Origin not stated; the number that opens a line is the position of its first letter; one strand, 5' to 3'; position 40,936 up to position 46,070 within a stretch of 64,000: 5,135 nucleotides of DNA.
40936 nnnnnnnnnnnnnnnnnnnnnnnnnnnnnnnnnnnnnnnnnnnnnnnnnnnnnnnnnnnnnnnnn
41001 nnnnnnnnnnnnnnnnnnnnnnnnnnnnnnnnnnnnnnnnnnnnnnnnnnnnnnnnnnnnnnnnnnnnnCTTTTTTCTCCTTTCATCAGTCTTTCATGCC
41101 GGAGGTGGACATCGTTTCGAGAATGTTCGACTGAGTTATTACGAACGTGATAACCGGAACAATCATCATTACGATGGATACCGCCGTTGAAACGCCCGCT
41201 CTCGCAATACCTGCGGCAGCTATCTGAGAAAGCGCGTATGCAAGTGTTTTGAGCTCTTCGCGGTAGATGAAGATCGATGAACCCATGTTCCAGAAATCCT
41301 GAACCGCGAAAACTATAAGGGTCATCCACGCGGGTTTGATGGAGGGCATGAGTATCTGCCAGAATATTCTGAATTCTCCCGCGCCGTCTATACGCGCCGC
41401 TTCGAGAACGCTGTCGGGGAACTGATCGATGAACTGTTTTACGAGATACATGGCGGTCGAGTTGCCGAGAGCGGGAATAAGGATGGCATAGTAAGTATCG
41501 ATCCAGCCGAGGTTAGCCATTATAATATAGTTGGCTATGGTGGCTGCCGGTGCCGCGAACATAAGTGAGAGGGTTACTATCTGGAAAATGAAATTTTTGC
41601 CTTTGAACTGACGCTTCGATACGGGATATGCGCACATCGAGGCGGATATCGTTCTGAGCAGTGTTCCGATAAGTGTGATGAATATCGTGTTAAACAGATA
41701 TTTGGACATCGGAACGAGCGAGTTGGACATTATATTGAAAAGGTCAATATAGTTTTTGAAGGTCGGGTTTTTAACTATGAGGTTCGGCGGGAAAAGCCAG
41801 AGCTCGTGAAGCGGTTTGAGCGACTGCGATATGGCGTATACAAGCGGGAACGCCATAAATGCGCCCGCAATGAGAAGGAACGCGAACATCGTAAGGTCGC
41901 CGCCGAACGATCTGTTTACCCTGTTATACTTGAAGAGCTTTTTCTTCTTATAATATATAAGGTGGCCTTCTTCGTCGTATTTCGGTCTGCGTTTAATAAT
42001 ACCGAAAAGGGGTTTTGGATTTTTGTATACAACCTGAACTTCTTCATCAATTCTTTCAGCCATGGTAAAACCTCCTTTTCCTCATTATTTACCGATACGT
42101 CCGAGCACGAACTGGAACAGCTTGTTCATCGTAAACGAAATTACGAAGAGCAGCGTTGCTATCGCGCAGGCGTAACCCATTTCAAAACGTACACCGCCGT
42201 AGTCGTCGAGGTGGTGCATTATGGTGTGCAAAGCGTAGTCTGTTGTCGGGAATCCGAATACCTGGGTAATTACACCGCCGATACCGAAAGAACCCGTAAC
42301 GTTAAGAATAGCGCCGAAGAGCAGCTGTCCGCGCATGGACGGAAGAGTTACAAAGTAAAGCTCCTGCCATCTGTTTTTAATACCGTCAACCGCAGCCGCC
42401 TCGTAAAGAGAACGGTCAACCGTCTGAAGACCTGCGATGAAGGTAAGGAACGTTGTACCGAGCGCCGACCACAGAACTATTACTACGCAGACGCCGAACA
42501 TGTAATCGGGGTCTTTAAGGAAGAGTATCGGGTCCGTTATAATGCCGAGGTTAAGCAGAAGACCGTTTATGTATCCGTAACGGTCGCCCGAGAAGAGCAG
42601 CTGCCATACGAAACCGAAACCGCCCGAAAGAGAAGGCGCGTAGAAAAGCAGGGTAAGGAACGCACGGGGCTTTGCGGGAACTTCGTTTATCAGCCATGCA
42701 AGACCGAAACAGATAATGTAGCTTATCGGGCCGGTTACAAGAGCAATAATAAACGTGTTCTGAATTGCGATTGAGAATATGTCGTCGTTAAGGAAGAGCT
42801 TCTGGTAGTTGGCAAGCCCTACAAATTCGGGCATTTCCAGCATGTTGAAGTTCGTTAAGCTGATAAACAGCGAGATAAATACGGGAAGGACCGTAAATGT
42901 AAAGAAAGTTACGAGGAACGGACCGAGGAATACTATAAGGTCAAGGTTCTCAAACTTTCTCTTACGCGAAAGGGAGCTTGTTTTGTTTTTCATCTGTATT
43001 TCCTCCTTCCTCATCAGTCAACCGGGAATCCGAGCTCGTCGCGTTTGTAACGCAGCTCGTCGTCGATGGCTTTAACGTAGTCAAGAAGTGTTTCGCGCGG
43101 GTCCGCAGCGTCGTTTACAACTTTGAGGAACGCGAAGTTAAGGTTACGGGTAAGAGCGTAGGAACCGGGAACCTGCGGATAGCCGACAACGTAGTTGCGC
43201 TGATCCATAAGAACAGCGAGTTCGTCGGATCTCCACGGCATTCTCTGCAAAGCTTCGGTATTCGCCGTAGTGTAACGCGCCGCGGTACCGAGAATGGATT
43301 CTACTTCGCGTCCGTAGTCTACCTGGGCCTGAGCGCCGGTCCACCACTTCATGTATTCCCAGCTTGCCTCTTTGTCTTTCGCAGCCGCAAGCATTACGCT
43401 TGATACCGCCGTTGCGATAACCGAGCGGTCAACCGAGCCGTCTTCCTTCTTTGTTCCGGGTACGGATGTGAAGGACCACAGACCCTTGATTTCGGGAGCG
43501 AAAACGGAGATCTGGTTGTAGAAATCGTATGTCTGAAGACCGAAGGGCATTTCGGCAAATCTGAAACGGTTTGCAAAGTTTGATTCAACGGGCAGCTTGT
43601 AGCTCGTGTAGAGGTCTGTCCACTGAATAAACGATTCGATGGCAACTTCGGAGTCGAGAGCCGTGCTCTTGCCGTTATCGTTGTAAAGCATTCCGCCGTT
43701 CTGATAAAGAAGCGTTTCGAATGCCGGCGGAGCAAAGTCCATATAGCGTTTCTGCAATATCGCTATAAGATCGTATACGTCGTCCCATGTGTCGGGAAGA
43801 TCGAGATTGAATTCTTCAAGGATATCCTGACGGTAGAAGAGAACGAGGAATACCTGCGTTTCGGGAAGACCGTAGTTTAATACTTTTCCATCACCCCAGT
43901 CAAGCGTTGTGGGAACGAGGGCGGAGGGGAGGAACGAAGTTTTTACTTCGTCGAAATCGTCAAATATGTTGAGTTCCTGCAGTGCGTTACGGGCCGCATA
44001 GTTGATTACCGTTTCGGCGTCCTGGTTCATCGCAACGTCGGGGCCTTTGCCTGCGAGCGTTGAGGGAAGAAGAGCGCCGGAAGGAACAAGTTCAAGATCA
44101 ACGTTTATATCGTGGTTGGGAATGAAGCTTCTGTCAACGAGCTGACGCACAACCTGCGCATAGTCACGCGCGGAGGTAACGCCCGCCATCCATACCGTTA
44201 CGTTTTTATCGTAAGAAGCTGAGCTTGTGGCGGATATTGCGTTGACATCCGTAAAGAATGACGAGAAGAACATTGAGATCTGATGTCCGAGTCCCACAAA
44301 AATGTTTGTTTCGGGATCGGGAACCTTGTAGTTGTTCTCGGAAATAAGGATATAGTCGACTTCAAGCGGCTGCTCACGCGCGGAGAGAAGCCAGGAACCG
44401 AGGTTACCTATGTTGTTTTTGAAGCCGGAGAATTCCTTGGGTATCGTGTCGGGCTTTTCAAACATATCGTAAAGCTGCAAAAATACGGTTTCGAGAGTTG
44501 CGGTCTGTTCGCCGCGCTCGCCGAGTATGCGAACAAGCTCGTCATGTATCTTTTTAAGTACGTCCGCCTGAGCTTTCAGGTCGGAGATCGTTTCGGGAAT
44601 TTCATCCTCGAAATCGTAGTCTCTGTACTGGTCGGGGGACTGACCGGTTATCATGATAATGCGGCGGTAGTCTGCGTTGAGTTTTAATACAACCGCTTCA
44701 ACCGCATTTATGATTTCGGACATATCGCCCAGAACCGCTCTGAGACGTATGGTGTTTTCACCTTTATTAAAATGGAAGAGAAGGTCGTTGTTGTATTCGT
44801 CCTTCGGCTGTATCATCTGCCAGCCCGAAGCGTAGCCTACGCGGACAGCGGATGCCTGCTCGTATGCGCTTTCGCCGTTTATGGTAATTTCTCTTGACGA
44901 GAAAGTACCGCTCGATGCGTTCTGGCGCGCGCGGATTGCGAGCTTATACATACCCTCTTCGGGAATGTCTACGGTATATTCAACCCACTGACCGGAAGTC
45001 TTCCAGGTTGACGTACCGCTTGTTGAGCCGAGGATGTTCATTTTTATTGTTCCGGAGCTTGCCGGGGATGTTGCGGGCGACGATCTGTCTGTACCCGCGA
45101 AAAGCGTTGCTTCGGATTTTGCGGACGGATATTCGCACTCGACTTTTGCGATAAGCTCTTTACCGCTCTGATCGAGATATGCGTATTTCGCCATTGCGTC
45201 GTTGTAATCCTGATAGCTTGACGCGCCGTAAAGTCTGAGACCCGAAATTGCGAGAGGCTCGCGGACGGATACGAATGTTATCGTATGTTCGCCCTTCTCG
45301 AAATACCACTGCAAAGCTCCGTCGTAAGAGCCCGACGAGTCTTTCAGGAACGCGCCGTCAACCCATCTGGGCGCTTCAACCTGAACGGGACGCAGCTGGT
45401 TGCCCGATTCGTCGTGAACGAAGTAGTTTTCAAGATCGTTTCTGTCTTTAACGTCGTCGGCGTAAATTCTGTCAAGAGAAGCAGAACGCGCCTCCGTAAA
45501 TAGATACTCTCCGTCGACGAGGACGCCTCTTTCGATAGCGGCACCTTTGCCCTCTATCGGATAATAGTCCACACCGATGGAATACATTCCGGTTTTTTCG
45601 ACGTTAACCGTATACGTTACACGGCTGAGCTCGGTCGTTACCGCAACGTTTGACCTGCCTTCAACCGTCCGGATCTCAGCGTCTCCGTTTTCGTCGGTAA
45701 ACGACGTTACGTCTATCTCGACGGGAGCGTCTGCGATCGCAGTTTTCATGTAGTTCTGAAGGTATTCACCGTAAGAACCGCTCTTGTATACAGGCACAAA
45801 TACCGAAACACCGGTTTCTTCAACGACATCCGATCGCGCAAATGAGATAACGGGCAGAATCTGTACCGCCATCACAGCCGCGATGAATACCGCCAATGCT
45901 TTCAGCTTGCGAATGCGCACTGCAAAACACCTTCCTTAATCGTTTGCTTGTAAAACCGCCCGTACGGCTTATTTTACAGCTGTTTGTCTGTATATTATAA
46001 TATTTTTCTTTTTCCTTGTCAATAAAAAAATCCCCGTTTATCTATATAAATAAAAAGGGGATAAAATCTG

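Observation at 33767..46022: Eight-gene envelope operon: two complete ABC permease pairs bracketing an NHL/TPR protein, a Yip1-like protein and a 992-aa lipoprotein, led by a giant CBM-like/SBP fusion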

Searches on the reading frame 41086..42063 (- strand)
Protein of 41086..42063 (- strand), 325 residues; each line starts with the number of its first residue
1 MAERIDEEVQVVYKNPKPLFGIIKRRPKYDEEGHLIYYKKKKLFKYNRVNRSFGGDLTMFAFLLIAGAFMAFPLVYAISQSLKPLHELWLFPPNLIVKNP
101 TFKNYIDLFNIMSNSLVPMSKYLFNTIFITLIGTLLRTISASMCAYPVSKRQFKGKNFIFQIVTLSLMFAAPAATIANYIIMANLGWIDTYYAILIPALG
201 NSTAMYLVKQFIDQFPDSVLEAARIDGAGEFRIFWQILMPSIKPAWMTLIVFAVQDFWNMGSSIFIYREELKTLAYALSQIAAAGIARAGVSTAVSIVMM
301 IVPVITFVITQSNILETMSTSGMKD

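Call 5: search_protein_families(library=pfam, proteins=[window:41086-42063:-], max_evalue=0.01)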
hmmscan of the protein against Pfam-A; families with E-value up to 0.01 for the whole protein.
window:41086-42063:- (325 aa): 1 family
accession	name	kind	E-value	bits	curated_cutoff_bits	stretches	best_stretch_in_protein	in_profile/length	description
PF00528.27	BPD_transp_1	-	1e-09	38.9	26.4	1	145-307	9-170/184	Binding-protein-dependent transport system inner membrane component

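Call 10: search_protein_families(library=ncbifam, proteins=[window:41086-42063:-], max_evalue=0.01)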
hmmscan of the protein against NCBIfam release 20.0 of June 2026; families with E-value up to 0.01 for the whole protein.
window:41086-42063:- (325 aa): 11 families
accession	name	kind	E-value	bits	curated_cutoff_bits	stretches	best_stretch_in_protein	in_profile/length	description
NF008210.0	PRK10973.1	equivalog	3.9e-20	72.7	297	1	57-314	10-272/281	sn-glycerol-3-phosphate ABC transporter permease UgpE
NF040932.1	ABC_arch_GlcU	equivalog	4.7e-17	62.5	340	1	63-310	9-256/272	glucose ABC transporter permease GlcU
NF008231.0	PRK10998.1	equivalog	7e-13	48.8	261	1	64-325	21-296/296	maltose ABC transporter permease MalG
TIGR02139.1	permease_CysT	equivalog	8.4e-08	32.1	246.1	1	81-308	12-253/265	sulfate ABC transporter permease subunit CysT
NF007047.0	PRK09500.1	equivalog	2.2e-06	27.4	326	1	120-312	57-250/257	spermidine/putrescine ABC transporter permease PotC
TIGR00969.1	3a0106s02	subfamily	1.1e-05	25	240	1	97-310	39-266/272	sulfate ABC transporter permease subunit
TIGR01097.1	PhnE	equivalog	2.2e-05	24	216.7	1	105-253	50-191/252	phosphonate ABC transporter, permease protein PhnE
TIGR02141.1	modB_ABC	equivalog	0.00024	20.8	182.6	1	127-303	4-198/208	molybdate ABC transporter permease subunit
TIGR02140.1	permease_CysW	equivalog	0.00031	20.3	329.1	0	93-310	20-252/261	sulfate ABC transporter permease subunit CysW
NF007852.0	PRK10561.1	equivalog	0.0013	18.6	335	0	212-311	181-284/295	sn-glycerol-3-phosphate ABC transporter permease UgpA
NF008208.0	PRK10971.1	equivalog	0.0057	16.2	415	0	126-267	63-219/277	sulfate/thiosulfate ABC transporter permease CysT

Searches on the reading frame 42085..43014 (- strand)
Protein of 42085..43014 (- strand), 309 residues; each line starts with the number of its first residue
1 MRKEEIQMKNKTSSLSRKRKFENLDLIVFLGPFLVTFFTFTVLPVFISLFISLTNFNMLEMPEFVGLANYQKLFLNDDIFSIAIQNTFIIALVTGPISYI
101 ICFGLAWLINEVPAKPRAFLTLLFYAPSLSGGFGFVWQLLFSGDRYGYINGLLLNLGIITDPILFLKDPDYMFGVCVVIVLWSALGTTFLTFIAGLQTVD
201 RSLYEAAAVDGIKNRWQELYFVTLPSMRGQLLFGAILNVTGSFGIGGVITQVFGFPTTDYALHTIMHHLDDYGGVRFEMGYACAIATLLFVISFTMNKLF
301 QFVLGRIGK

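Call 5: search_protein_families(library=pfam, proteins=[window:42085-43014:-], max_evalue=0.01)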
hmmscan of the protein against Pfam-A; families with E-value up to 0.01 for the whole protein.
window:42085-43014:- (309 aa): 1 family
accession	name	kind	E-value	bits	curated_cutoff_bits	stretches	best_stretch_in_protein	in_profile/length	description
PF00528.27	BPD_transp_1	-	1.1e-06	29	26.4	1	119-294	23-171/184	Binding-protein-dependent transport system inner membrane component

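Call 10: search_protein_families(library=ncbifam, proteins=[window:42085-43014:-], max_evalue=0.01)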
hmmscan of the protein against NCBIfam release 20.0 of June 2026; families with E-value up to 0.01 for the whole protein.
window:42085-43014:- (309 aa): 9 families
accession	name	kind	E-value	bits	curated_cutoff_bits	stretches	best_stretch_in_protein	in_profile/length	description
NF040931.1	ABC_arch_GlcT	equivalog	1.3e-14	54.5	360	1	37-294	8-261/278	glucose ABC transporter permease GlcT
NF007044.0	PRK09497.1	equivalog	3.6e-12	46.3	348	1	17-245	3-221/285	spermidine/putrescine ABC transporter permease PotB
NF007852.0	PRK10561.1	equivalog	4.1e-10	40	335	1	28-297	16-283/295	sn-glycerol-3-phosphate ABC transporter permease UgpA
NF007963.0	PRK10683.1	equivalog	4.7e-10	39.4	489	1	26-257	41-266/317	putrescine ABC transporter permease PotH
TIGR02140.1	permease_CysW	equivalog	4.5e-06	26.3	329.1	1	46-293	12-245/261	sulfate ABC transporter permease subunit CysW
NF008620.0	PRK11602.1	equivalog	2.7e-05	23.5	442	1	44-303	26-275/291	sulfate/thiosulfate ABC transporter permease CysW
TIGR00969.1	3a0106s02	subfamily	0.00014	21.5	240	1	40-294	22-260/272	sulfate ABC transporter permease subunit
NF006939.0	PRK09421.1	equivalog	0.00016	21.1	262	1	195-300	115-220/230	molybdate ABC transporter permease subunit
TIGR02141.1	modB_ABC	equivalog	0.0038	16.9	182.6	0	90-297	6-199/208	molybdate ABC transporter permease subunit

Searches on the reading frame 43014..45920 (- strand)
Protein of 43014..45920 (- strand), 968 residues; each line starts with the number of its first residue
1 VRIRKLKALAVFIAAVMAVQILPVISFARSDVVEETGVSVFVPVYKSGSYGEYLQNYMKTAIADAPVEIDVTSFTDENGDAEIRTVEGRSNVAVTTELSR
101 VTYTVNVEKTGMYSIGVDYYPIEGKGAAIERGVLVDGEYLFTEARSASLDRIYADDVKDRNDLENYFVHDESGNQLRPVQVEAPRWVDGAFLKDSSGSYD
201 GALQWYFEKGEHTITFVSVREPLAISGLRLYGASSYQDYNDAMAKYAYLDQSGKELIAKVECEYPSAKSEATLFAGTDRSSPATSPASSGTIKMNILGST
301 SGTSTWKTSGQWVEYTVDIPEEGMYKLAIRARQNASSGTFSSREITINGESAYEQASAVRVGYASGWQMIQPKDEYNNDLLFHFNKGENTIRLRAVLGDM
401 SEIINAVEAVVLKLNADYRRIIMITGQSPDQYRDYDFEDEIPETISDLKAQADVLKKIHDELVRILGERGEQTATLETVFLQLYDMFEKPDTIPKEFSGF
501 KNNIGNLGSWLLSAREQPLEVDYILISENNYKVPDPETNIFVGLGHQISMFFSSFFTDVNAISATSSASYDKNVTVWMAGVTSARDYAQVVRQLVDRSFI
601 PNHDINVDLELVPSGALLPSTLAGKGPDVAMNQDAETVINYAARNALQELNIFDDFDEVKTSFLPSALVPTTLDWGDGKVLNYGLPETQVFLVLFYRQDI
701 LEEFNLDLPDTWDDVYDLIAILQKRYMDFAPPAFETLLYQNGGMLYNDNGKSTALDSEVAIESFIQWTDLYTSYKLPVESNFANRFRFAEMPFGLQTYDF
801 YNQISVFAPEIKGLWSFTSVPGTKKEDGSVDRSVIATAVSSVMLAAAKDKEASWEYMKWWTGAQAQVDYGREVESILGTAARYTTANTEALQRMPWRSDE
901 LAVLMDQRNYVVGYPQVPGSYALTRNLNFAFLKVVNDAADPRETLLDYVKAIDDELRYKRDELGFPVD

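Call 5: search_protein_families(library=pfam, proteins=[window:43014-45920:-], max_evalue=0.01)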
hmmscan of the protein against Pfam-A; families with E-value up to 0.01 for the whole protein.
window:43014-45920:- (968 aa): 5 families
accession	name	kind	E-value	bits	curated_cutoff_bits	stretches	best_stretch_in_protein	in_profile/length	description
PF01547.30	SBP_bac_1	-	3.3e-18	67.2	26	1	602-866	21-306/307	Bacterial extracellular solute-binding protein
PF13416.11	SBP_bac_8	-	9.1e-12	45.8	27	1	621-870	32-253/279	Bacterial extracellular solute-binding protein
PF23265.1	Ig-like_KY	-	0.00054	20.5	27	0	308-341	76-109/129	KY-like, immunoglobulin-like domain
PF25275.1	Golvesin_C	-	0.0031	18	31.6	0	296-341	26-71/132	Golvesin C-terminal domain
PF16990.11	CBM_35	-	0.0054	17.5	28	0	95-141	32-75/121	Carbohydrate binding module (family 35)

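Call 10: search_protein_families(library=ncbifam, proteins=[window:43014-45920:-], max_evalue=0.01)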
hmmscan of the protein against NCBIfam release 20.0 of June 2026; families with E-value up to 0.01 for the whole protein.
window:43014-45920:- (968 aa): 3 families
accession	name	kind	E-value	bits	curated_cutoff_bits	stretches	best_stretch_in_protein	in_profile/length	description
TIGR03850.1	bind_CPR_0540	equivalog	0.00023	19.9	299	1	568-719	28-188/437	carbohydrate ABC transporter substrate-binding protein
NF053763.1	ABCarbgalBndGanS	equivalog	0.00075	18.4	700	1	623-719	88-173/420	galactooligosaccharide ABC transporter substrate-binding protein GanS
TIGR03851.1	chitin_NgcE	equivalog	0.0017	17.3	399.65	1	585-725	53-196/450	N-acetylglucosamine/diacetylchitobiose ABC transporter substrate-binding protein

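Call 36: search_solved_structures(query=window:43014-45920:-, max_evalue=0.1)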
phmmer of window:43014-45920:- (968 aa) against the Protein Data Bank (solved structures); distinct sequences matched with E-value up to 0.1: 11.
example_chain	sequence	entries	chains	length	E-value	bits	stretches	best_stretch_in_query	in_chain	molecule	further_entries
5ysb_A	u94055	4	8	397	1.3e-06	29.8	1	573-869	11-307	Lin1841 protein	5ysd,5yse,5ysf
3vxb_A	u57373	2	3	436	2e-05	25.8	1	623-725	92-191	Putative sugar-binding lipoprotein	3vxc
7ehp_A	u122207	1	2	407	0.00069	20.8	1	677-769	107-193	chitin oligosaccahride binding protein NagB1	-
6hur_A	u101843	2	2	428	0.0009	20.4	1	682-724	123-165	ABC transporter substrate-binding protein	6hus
5u2p_A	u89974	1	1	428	0.015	16.3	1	650-736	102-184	Sugar ABC transporter substrate-binding protein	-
9xf5_A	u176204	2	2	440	0.042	14.8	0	612-719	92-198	ABC transporter substrate-binding protein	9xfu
6pql_A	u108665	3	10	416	0.047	14.7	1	585-720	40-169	ABC transporter sugar-binding protein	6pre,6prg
2hfb_A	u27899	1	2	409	0.051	14.6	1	588-720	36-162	Sugar ABC transporter, sugar-binding protein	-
3uor_A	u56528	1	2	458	0.069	14.1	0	588-725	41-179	ABC transporter sugar binding protein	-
2hq0_A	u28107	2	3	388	0.072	14.1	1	601-720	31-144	Sugar ABC transporter, sugar-binding protein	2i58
2heu_A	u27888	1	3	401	0.073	14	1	601-720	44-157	Sugar ABC transporter, sugar-binding protein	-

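Call 55: search_solved_structures(query=A3, max_evalue=1)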
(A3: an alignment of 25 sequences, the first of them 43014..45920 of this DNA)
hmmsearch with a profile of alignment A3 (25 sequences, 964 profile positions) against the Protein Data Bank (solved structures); distinct sequences matched with E-value up to 1: 123 (the best 60 are shown).
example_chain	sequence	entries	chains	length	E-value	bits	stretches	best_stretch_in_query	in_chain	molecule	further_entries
5ysb_A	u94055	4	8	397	3.3e-28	101.1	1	566-871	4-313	Lin1841 protein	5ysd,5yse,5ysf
5ci5_A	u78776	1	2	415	4.5e-22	80.9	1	567-868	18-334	Extracellular solute-binding protein family 1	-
3uor_A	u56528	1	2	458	3.7e-17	64.6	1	571-956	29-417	ABC transporter sugar binding protein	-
4r9f_A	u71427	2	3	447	4.3e-14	54.5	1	566-717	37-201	MBP1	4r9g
6h0h_A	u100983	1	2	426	4.1e-13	51.2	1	589-858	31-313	Probable solute binding protein of ABC transporter system for sugars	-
6q5g_A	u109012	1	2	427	4.1e-13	51.2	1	589-858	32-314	Sugar ABC transporter substrate-binding protein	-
6pql_A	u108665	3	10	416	5e-13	50.9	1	579-714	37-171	ABC transporter sugar-binding protein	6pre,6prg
2hfb_A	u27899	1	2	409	5.1e-13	50.9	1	580-714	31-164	Sugar ABC transporter, sugar-binding protein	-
2heu_A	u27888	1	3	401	7.6e-13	50.3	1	592-714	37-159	Sugar ABC transporter, sugar-binding protein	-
2hq0_A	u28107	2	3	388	9e-13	50.1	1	592-714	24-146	Sugar ABC transporter, sugar-binding protein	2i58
9xf5_A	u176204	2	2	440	2.1e-12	48.8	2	563-715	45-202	ABC transporter substrate-binding protein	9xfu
7x0i_A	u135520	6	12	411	1.4e-11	46.1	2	591-766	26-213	CbpB | CpbB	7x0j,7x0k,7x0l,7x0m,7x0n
6hur_A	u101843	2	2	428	7.3e-11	43.7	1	567-744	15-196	ABC transporter substrate-binding protein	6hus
1eu8_A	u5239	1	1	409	6.1e-10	40.7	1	660-772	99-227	TREHALOSE/MALTOSE BINDING PROTEIN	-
5f7v_A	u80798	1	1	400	9e-10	40.1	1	580-770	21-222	Lmo0181 protein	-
5x7g_A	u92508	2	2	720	2e-07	32.4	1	304-402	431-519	Cycloisomaltooligosaccharide glucanotransferase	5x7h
2w47_A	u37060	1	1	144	0.00052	21.1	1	306-395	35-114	LIPOLYTIC ENZYME, G-D-S-L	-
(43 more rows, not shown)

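Call 56: search_protein_families(library=pfam, alignment_id=A3, max_evalue=0.01)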
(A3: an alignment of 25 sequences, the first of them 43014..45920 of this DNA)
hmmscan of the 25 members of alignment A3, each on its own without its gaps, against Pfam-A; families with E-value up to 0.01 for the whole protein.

A. member 1, window:43014-45920:- (968 aa): 5 families
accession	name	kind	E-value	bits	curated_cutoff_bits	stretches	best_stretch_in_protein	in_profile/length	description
PF01547.30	SBP_bac_1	-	3.3e-18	67.2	26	1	602-866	21-306/307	Bacterial extracellular solute-binding protein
PF13416.11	SBP_bac_8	-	9.1e-12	45.8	27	1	621-870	32-253/279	Bacterial extracellular solute-binding protein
PF23265.1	Ig-like_KY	-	0.00054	20.5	27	0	308-341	76-109/129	KY-like, immunoglobulin-like domain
PF25275.1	Golvesin_C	-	0.0031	18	31.6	0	296-341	26-71/132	Golvesin C-terminal domain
PF16990.11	CBM_35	-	0.0054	17.5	28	0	95-141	32-75/121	Carbohydrate binding module (family 35)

B. families by the number of members that match (of 25 scanned): 10 families
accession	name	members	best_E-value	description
PF01547.30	SBP_bac_1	23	1.3e-26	Bacterial extracellular solute-binding protein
PF13416.11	SBP_bac_8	22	4.1e-27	Bacterial extracellular solute-binding protein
PF25275.1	Golvesin_C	10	5.2e-05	Golvesin C-terminal domain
PF16990.11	CBM_35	6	0.0019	Carbohydrate binding module (family 35)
PF13531.11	SBP_bac_11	2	0.00072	Bacterial extracellular solute-binding protein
PF03422.21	CBM_6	2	0.00096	Carbohydrate binding module (family 6)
PF14678.12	FANCI_S4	1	0.00022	FANCI solenoid 4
PF23265.1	Ig-like_KY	1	0.00054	KY-like, immunoglobulin-like domain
PF13600.11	DUF4140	1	0.0081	N-terminal domain of unknown function (DUF4140)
PF04108.17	ATG17_like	1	0.0087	Autophagy protein ATG17-like domain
